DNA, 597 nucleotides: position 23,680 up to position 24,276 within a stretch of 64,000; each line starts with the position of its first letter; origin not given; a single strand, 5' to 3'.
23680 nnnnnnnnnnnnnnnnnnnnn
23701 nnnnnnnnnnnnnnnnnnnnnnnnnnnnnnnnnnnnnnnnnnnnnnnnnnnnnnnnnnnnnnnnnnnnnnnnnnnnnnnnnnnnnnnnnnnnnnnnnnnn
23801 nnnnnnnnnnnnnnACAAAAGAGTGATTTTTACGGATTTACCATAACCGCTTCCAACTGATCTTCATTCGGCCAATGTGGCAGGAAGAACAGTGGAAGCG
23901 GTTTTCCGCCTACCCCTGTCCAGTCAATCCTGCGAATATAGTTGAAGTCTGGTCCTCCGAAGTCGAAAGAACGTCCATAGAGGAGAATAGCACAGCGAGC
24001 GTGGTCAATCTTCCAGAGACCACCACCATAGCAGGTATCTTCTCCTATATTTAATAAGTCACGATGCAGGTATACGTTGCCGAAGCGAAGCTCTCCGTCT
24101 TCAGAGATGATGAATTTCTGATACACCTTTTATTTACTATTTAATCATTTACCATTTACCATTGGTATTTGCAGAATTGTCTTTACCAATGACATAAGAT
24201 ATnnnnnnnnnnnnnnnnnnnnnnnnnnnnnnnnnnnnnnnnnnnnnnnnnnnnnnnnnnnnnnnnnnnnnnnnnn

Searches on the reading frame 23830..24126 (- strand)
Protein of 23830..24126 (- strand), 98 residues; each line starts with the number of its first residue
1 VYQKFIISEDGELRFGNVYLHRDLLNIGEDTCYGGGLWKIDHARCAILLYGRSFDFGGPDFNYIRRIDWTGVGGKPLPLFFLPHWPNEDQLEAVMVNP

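Call 3: search_protein_families(library=pfam, proteins=[window:23830-24126:-], max_evalue=0.1)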
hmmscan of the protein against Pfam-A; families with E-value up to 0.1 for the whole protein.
window:23830-24126:- (98 aa): 1 family
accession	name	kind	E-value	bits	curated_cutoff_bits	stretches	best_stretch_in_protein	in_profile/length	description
PF05005.20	Ocnus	-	0.0034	17.9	23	1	30-62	62-94/108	Janus/Ocnus family (Ocnus)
